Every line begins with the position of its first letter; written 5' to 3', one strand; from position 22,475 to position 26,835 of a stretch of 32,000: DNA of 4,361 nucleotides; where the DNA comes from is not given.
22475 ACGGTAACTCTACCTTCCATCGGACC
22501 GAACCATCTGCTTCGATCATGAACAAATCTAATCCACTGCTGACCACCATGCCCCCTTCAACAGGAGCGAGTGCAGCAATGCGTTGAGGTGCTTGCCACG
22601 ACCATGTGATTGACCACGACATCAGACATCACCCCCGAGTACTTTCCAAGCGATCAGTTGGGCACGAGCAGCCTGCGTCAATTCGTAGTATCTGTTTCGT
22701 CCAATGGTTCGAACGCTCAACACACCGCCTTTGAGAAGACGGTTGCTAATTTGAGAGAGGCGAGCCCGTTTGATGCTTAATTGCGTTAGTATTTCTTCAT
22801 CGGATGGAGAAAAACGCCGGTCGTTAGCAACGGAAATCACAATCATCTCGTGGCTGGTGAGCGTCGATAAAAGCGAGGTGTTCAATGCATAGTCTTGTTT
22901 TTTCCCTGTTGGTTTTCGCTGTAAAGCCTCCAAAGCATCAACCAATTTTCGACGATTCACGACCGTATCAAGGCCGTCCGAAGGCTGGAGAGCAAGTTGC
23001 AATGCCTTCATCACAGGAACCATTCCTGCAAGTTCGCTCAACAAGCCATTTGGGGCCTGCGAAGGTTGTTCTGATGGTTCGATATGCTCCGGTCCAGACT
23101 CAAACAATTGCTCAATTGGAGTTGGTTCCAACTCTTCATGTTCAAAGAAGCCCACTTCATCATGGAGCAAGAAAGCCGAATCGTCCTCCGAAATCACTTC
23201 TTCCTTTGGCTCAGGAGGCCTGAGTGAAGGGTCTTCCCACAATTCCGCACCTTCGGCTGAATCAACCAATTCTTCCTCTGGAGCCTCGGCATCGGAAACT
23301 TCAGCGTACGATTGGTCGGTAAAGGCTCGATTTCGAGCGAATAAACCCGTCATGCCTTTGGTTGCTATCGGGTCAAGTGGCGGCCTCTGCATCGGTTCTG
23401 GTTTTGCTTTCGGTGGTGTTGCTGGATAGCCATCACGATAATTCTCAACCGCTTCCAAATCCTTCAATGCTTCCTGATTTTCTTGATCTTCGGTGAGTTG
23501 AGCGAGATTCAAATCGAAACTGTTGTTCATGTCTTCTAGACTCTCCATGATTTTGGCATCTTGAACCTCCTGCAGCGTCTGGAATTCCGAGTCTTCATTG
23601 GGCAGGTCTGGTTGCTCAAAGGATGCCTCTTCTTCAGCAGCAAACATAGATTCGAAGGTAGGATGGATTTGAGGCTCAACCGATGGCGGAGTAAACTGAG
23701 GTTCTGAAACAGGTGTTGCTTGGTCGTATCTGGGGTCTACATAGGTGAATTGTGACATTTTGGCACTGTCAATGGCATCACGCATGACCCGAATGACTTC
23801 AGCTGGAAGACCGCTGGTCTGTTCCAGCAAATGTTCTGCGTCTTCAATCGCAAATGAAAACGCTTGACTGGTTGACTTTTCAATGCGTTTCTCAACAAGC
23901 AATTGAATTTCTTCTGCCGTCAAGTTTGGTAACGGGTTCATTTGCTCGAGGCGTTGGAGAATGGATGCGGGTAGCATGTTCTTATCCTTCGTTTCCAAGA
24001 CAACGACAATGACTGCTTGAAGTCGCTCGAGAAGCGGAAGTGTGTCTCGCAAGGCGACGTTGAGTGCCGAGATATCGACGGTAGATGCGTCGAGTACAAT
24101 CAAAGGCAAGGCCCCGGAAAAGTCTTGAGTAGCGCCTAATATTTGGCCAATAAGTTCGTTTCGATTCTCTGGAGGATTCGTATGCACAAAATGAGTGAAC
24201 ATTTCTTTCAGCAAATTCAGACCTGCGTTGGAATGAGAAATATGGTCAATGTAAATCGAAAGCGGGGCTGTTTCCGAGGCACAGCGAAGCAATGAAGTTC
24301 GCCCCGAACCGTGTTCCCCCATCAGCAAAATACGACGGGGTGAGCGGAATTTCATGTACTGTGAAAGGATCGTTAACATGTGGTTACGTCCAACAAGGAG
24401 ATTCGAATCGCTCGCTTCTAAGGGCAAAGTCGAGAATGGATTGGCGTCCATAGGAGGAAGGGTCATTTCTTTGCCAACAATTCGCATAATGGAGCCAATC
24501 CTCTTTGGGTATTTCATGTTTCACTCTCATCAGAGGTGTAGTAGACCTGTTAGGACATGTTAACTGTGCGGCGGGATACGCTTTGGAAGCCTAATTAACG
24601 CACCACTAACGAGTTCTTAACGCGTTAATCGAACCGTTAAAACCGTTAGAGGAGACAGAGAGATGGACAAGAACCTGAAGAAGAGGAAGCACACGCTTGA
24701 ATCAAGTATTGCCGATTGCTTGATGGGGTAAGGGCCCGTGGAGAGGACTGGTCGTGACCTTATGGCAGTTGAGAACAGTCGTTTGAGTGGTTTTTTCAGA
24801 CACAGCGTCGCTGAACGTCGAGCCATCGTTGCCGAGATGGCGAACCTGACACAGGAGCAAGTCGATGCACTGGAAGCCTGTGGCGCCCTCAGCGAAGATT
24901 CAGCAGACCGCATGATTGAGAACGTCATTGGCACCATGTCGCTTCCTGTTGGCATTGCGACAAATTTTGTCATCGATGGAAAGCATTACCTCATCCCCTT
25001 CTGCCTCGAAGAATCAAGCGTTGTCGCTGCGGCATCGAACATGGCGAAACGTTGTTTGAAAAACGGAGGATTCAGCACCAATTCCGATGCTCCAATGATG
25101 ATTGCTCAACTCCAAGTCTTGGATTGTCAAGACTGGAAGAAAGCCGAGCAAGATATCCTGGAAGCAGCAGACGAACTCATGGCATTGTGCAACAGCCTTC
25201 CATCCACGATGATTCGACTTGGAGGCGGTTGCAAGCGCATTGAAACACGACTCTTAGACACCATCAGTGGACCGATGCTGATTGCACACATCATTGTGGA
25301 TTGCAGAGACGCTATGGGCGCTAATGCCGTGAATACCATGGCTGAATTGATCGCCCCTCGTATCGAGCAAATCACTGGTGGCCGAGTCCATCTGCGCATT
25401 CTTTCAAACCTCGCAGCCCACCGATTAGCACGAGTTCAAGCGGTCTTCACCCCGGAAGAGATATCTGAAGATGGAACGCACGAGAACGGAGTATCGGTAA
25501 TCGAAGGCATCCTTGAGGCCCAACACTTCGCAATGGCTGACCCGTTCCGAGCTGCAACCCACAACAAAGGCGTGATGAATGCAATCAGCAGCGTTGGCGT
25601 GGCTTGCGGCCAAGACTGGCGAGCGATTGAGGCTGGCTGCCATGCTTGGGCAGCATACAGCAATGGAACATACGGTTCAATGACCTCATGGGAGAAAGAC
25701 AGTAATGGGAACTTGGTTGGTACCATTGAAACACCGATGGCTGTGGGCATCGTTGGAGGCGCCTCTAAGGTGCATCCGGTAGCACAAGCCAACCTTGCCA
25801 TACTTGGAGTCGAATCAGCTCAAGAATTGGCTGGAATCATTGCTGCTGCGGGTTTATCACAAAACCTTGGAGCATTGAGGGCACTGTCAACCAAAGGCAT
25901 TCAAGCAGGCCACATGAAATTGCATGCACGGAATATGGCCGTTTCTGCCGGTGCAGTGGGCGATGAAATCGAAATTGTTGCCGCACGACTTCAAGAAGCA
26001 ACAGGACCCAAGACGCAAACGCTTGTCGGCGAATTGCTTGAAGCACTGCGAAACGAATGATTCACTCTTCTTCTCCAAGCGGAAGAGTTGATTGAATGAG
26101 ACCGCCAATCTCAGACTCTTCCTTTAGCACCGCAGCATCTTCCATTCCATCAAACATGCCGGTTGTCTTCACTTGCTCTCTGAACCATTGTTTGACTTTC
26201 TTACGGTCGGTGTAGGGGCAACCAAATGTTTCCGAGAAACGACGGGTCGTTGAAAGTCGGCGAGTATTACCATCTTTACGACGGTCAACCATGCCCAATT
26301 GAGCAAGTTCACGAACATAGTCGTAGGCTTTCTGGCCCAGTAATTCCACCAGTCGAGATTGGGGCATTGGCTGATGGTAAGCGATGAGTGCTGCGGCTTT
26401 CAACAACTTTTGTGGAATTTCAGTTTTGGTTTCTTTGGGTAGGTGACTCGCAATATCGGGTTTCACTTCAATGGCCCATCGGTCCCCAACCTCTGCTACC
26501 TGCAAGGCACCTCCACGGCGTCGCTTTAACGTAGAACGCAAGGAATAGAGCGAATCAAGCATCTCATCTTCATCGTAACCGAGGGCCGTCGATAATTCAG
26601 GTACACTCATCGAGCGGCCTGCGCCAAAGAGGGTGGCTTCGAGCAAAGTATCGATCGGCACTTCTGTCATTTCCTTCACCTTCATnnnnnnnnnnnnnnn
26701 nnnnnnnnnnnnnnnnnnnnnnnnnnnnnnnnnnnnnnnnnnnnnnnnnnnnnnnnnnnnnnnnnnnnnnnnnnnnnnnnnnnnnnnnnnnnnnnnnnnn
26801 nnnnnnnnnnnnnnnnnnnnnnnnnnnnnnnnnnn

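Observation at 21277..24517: Translationally coupled trio: pseudo-ATPase ORC-like/wHTH protein, cytoplasmic beta-propeller protein and DUF357-like protein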

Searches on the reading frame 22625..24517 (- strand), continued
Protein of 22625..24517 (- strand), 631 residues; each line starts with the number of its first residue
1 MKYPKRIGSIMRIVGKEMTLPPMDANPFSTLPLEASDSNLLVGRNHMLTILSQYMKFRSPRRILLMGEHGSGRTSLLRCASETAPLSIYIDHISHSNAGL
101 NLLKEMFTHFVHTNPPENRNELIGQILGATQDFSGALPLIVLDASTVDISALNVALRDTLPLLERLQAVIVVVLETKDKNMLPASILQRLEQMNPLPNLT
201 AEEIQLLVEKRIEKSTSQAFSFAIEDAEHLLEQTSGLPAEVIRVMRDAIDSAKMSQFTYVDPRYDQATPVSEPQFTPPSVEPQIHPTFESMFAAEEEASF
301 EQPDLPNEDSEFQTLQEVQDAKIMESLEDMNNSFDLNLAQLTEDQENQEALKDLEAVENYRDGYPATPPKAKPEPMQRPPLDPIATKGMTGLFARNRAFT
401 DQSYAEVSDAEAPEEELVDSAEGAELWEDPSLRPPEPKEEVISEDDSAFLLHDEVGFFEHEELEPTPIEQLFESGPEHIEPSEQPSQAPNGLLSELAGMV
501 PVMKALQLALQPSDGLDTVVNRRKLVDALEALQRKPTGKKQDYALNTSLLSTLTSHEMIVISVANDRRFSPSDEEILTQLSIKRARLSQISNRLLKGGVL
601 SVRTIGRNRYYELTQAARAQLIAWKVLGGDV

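Call 58: find_encoding_contigs(protein=P0463, flank=5000, max_places=1)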
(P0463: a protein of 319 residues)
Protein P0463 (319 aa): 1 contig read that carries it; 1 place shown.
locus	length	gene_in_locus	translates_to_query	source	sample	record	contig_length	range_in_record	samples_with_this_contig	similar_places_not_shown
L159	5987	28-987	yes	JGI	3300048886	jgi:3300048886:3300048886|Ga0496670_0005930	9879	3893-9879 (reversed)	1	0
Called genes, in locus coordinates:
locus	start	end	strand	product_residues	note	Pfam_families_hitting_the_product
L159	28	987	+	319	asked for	-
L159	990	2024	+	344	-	-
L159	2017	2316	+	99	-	PF04010:DUF357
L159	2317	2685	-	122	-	PF18477:PIN_9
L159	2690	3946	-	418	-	PF00009:GTP_EFTU, PF03144:GTP_EFTU_D2 (weak), PF09173:eIF2_C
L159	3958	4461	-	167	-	PF01092:Ribosomal_S6e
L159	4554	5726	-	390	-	PF05621:TniB (weak), PF13191:AAA_16 (weak), PF00004:AAA (weak), PF05729:NACHT (weak), PF09848:SLFN-g3_helicase (faint), PF13401:AAA_22, PF22703:Cdc6_lid, PF09079:WHD_Cdc6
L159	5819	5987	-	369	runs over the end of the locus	PF01866:Diphthamide_syn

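Call 59: find_encoding_contigs(protein=P0444, flank=5000, max_places=1)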
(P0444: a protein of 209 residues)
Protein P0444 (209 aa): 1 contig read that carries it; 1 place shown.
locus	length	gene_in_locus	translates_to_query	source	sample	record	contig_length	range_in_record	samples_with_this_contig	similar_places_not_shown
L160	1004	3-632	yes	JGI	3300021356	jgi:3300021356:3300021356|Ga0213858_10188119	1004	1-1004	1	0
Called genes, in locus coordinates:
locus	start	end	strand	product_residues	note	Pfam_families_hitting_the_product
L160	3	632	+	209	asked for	?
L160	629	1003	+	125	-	?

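Call 67: search_protein_families(library=pfam, alignment_id=A4, max_evalue=0.01)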
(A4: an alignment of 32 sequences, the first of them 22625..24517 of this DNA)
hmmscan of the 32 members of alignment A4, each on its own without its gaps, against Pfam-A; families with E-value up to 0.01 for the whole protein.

A. member 1, window:22625-24517:- (631 aa): 3 families
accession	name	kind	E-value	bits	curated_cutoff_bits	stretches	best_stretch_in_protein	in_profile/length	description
PF13191.12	AAA_16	-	1.3e-06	29.4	32.6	1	41-175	2-139/167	AAA ATPase domain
PF00493.29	MCM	-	0.0016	18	23.3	1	52-100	49-97/224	MCM P-loop domain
PF13401.12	AAA_22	-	0.0092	16.7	27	0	62-143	7-91/130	AAA domain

B. families by the number of members that match (of 32 scanned): 40 families (the first 25 are shown)
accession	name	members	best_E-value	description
PF13191.12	AAA_16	31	2.6e-08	AAA ATPase domain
PF13401.12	AAA_22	16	5.8e-06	AAA domain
PF20703.3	nSTAND1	12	2e-05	Novel STAND NTPase 1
PF01637.24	ATPase_2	4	3.7e-06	ATPase domain predominantly from Archaea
PF00005.33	ABC_tran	4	6.6e-05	ABC transporter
PF05729.18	NACHT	3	0.0046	NACHT domain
PF12802.13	MarR_2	2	0.00035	MarR family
PF06414.18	Zeta_toxin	2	0.00047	Zeta toxin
PF00515.34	TPR_1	1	7.2e-37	Tetratricopeptide repeat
PF13181.12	TPR_8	1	1.4e-36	Tetratricopeptide repeat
PF07719.23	TPR_2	1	1.5e-34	Tetratricopeptide repeat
PF13431.12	TPR_17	1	5.7e-32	Tetratricopeptide repeat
PF13414.12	TPR_11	1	2.3e-29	TPR repeat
PF13424.12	TPR_12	1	8.7e-27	Tetratricopeptide repeat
PF13432.12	TPR_16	1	2.3e-23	Tetratricopeptide repeat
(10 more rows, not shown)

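Call 78: search_protein_families(library=padloc, proteins=[window:22625-24487:-, P0475, L153:5668-7968:+], max_evalue=0.01)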
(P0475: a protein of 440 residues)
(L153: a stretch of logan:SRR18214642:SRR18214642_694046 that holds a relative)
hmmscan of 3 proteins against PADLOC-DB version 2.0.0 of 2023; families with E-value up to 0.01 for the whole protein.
window:22625-24487:- (621 aa): 1 family
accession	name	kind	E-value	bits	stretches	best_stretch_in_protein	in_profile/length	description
PDLC04140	mad8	-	0.0035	14.9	1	45-232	22-151/314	mads_8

P0475 (440 aa): 8 families
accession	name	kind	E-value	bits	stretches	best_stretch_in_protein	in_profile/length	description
PDLC01879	CARF3--CARF_TM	-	1.3e-06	26.2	1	357-427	147-211/222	-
PDLC01720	Csa3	-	0.00025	19.6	1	347-429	46-92/118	Csa3_1_CAS-I-II-III-IV-V-VI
PDLC01438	Csa3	-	0.00027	19.1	1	348-431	129-207/305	"CAS-I,CAS-II,CAS-III,CAS-IV,CAS-V,CAS-VI; associated_signaling"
PDLC04140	mad8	-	0.00028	18.5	1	66-172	10-113/314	mads_8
PDLC02196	IetA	-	0.00034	18.2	0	78-114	118-154/374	-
PDLC01994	RtcR_PspF1--CARF_AAA_HTH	-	0.006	13.7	1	65-109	166-208/468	-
PDLC01875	CARF3--CARF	-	0.0089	13.8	0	368-427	148-205/219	-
PDLC04792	PDC-S01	-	0.0098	12.5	0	67-116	4-53/452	-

L153:5668-7968:+ (767 aa): 9 families
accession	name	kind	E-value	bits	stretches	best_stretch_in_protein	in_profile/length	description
PDLC04140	mad8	-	8.2e-16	56.4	1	400-717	19-245/314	mads_8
PDLC04100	HerA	-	3.6e-09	33.9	2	378-456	133-212/580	-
PDLC01055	HerA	-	6e-06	23.3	0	387-451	138-203/532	Type III coevolved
PDLC02185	HerA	-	6.1e-06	23.2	0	619-667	402-450/585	-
PDLC04105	HerA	-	2.1e-05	21.3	1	382-451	139-211/576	-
PDLC04101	HerA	-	0.00036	17.4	1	382-451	141-213/400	-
PDLC04099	HerA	-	0.00043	17.7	1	383-450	143-213/214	-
PDLC04107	HerA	-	0.0022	15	1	387-450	147-213/306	-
PDLC02499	BrxF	-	0.0076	14.6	0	408-438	22-52/133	BrxF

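Call 79: search_protein_families(library=phrogs, proteins=[window:22625-24487:-], max_evalue=0.01)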
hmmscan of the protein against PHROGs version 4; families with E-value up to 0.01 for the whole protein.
window:22625-24487:- (621 aa): 1 family
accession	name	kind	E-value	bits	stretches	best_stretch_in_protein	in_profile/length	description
phrog_5846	-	DNA, RNA and nucleotide metabolism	1.6e-06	28.7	1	32-72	19-60/380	clamp loader of DNA polymerase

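Call 89: list_cluster_members(proteins=[P0377, P0366, P0422, P0397, P0385, P0391, P0400, P0392, P0418, P0371])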
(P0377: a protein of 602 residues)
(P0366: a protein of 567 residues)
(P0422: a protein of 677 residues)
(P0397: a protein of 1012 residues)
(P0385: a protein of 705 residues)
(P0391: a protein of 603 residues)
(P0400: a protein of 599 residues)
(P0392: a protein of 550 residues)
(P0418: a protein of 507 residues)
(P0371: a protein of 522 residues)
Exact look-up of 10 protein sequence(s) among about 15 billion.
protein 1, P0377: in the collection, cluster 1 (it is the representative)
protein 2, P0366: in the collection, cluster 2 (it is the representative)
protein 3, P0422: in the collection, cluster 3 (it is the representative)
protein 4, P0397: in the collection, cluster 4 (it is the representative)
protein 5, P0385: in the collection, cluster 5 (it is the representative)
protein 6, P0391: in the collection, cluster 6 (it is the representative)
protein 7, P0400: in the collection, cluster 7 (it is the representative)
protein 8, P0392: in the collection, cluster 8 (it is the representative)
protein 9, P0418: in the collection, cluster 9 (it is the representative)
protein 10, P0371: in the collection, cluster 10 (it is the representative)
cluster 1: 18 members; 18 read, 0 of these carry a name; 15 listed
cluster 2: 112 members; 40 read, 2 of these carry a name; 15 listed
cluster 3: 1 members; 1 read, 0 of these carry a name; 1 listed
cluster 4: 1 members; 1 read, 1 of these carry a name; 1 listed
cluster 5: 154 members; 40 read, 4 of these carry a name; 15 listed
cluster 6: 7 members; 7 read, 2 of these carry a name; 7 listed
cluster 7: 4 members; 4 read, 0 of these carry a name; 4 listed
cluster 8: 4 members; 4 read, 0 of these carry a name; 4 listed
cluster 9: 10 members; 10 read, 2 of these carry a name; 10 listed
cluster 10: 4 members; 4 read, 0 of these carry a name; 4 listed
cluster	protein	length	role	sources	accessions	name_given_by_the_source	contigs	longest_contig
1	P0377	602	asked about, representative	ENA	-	-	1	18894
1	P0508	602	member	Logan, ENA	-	-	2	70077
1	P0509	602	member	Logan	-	-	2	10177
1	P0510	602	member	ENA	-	-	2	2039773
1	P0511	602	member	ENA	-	-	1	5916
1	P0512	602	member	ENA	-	-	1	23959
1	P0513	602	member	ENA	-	-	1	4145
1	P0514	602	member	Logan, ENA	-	-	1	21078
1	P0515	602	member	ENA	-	-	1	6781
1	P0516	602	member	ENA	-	-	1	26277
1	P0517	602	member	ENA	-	-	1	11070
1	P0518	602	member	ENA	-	-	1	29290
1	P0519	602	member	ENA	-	-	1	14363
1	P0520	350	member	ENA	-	-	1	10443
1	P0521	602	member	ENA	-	-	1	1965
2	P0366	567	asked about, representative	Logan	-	-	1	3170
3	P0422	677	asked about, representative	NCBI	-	-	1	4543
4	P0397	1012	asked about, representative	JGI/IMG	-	DNA-binding transcriptional ArsR family regulator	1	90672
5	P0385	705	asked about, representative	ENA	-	-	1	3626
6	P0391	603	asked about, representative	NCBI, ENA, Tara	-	strand:+ start:337 stop:2148 length:1812 start_codon:yes stop_codon:yes gene_type:complete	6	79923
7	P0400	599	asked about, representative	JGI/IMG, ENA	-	-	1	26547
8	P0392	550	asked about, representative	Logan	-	-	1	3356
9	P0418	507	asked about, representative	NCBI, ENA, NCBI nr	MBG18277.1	MAG: hypothetical protein CMB77_08005 [Euryarchaeota archaeon] | hypothetical protein [Euryarchaeota archaeon]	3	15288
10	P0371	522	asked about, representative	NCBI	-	-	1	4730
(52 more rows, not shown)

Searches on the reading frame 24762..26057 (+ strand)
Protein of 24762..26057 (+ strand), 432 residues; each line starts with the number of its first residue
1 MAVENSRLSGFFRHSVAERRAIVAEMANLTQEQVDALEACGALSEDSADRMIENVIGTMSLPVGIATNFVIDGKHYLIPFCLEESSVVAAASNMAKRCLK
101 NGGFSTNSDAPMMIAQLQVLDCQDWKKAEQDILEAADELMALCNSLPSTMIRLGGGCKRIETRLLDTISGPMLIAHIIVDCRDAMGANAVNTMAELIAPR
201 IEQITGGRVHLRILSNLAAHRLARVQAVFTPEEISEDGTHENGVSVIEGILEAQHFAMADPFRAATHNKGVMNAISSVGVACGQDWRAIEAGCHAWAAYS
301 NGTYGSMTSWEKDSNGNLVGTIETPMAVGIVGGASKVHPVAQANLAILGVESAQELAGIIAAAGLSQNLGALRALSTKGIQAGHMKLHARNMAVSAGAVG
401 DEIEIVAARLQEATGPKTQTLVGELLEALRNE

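Call 88: search_protein_families(library=pfam, proteins=[window:24762-26057:+], max_evalue=0.001)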
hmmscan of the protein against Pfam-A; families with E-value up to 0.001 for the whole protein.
window:24762-26057:+ (432 aa): 2 families
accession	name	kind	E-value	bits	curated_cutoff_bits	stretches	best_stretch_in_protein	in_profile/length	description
PF00368.23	HMG-CoA_red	-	2.5e-103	346.4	27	1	16-389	2-368/368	Hydroxymethylglutaryl-coenzyme A reductase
PF20116.4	DUF6506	-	0.00054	20.8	27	0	16-64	33-79/96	Family of unknown function (DUF6506)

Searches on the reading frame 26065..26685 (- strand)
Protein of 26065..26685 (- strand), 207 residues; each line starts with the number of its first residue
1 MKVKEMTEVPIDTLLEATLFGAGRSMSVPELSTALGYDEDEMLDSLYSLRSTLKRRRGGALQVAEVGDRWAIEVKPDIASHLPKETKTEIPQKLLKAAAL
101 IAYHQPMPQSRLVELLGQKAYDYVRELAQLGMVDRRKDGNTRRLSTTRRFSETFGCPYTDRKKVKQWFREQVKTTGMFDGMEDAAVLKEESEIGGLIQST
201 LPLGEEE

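Call 88: search_protein_families(library=pfam, proteins=[window:26065-26685:-], max_evalue=0.001)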
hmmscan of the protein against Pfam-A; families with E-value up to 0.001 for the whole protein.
window:26065-26685:- (207 aa): 1 family
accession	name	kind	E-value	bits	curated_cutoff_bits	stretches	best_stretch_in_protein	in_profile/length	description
PF04079.22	SMC_ScpB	-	5.2e-24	85.1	27.4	1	14-156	2-151/160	Segregation and condensation complex subunit ScpB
